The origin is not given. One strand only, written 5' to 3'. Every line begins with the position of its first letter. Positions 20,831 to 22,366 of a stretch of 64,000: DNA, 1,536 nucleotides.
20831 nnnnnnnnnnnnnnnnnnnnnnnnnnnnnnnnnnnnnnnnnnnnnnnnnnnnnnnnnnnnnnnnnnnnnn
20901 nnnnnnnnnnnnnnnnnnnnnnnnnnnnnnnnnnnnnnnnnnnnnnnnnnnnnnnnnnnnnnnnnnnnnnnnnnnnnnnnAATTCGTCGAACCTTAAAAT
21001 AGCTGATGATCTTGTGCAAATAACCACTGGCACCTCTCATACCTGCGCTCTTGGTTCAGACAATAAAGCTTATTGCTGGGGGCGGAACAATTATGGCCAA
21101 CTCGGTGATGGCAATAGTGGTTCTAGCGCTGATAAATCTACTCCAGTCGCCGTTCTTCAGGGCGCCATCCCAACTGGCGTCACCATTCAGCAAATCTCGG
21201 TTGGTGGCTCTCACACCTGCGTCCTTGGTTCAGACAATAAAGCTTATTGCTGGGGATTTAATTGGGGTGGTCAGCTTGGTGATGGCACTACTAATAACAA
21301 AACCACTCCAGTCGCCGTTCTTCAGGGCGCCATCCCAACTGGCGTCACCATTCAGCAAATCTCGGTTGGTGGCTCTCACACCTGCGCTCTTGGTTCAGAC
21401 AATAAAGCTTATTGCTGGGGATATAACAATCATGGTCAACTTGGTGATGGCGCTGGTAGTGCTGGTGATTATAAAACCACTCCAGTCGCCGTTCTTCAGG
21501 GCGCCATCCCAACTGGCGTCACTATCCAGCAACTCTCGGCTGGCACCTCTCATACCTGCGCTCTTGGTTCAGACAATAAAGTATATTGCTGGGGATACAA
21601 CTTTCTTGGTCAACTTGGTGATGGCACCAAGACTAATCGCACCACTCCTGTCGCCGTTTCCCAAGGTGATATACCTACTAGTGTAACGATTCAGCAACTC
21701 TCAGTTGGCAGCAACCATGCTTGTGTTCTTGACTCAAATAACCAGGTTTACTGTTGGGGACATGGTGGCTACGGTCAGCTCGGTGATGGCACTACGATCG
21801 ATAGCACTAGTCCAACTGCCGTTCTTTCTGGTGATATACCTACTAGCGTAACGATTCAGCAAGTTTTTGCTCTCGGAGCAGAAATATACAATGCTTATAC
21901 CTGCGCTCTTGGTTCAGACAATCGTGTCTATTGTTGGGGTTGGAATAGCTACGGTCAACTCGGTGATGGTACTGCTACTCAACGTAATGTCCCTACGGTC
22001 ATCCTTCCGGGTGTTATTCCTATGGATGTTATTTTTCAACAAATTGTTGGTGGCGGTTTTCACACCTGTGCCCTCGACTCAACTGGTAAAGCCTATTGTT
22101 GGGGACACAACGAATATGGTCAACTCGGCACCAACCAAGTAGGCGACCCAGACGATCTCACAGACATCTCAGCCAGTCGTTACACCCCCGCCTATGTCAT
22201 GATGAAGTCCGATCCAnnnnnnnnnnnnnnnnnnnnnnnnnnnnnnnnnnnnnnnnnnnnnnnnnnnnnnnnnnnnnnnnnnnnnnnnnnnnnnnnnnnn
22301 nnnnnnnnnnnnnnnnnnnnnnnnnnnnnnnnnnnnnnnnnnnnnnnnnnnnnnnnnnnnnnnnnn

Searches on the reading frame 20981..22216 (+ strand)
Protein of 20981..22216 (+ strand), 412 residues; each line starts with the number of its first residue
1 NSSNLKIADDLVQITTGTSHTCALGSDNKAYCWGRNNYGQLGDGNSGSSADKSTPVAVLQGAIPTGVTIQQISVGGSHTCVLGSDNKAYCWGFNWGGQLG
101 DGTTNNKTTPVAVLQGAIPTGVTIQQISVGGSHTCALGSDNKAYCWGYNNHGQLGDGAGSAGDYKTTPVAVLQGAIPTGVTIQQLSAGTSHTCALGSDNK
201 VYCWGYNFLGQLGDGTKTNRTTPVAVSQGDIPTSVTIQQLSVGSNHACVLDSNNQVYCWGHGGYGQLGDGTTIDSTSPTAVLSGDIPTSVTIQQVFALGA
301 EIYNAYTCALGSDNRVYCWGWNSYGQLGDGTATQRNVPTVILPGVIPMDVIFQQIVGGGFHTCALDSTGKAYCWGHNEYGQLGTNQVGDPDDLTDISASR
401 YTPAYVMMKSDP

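Call 67: predict_structure(alignment_id=A2)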
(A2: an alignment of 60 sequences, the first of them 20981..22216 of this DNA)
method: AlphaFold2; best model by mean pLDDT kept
length: 412 residues; sequences in the alignment: 60
mean_pLDDT: 93.0   pTM: 0.91
mean pLDDT of the five models: 93.0, 92.9, 92.4, 92.1, 91.9
residues with pLDDT >= 90: 354; 70-90: 33; 50-70: 19; < 50: 6
segments of 3 or more residues with pLDDT < 50: 1-4
pLDDT, mean of each block of 10 residues (from residue 1): 59 96 96 97 94 94 94 97 98 98 98 95 98 98 98 95 96 92 97 98 98 98 97 97 97 98 97 98 95 90 88 95 94 96 80 93 95 94 84 61 86 49
secondary structure, 60 per line:
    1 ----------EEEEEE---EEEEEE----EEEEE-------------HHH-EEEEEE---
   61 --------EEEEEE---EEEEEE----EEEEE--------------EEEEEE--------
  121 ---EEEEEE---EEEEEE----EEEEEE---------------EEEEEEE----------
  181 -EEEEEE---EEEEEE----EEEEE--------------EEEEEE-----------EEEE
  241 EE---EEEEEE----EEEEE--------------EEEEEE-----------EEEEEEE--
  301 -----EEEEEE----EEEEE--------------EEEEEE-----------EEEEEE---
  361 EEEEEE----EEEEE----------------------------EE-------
elements in order: E11-16 E20-25 E30-34 E52-57 E69-74 E78-83 E88-92 E107-112 E124-129 E133-138 E143-148 E164-170 E182-187 E191-196 E201-205 E220-225 E237-242 E246-251 E256-260 E275-280 E292-298 E306-311 E316-320 E335-340 E352-357 E361-366 E371-375

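Call 69: fold_search(model_id=the predicted structure, library=pdb)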
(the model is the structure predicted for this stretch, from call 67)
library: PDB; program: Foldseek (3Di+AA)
matches with E <= 10: 1582; with E <= 0.001: 1099
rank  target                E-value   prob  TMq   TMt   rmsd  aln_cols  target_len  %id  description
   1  8gqe_B                2.1e-38  1.00  0.82  0.88   2.3       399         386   29  Crystal structure of the W285A mutant of UVR8 in complex with RUP2 (released 2022-09-14)
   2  4dnw_A                2.7e-37  1.00  0.81  0.90   2.4       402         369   28  Crystal structure of UVB-resistance protein UVR8 (released 2012-03-07)
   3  4dnv_B                3.0e-37  1.00  0.82  0.91   2.3       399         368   28  Crystal structure of the W285F mutant of UVB-resistance protein UVR8 (released 2012-03-07)
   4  4d9s_A                3.0e-37  1.00  0.82  0.88   2.4       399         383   29  Crystal structure of Arabidopsis thaliana UVR8 (UV Resistance locus 8) (released 2012-04-04)
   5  6dd7_A                3.2e-37  1.00  0.82  0.91   2.3       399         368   28  Crystal structure of plant UVB photoreceptor UVR8 from in situ serial Laue diffraction (released 2018-07-18)
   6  4dnw_B                3.5e-37  1.00  0.82  0.90   2.3       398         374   29  Crystal structure of UVB-resistance protein UVR8 (released 2012-03-07)
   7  4dnu                  4.0e-37  1.00  0.82  0.91   2.3       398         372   29  Crystal structure of the W285A mutant of UVB-resistance protein UVR8 (released 2012-03-07)
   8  6xzm_A                5.2e-37  1.00  0.82  0.92   2.4       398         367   29  Arabidopsis UV-B photoreceptor UVR8 mutant D96N D107N W285A (released 2021-01-13)
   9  6xzl                  7.7e-37  1.00  0.83  0.91   2.4       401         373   29  Arabidopsis UV-B photoreceptor UVR8 mutant D96N D107N (released 2021-01-13)
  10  7vgg_B                1.9e-36  1.00  0.82  0.90   2.5       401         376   28  Cryo-EM structure of Ultraviolet-B activated UVR8 in complex with COP1 (released 2022-05-04)
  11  4nc4_A                2.0e-36  1.00  0.82  0.91   2.3       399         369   28  Crystal structure of photoreceptor AtUVR8 mutant W285F and light-induced structural changes at 120K (released 2016-10-26)
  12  6xzn_A                2.2e-36  1.00  0.81  0.91   2.5       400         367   29  Arabidopsis UV-B photoreceptor UVR8 mutant G101S W285A (released 2021-01-13)
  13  4d9s_B                5.7e-36  1.00  0.82  0.89   2.4       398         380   29  Crystal structure of Arabidopsis thaliana UVR8 (UV Resistance locus 8) (released 2012-04-04)
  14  4dnv_A                1.3e-35  1.00  0.82  0.91   2.2       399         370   29  Crystal structure of the W285F mutant of UVB-resistance protein UVR8 (released 2012-03-07)
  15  6xzn_B                1.3e-34  1.00  0.80  0.91   2.4       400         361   29  Arabidopsis UV-B photoreceptor UVR8 mutant G101S W285A (released 2021-01-13)
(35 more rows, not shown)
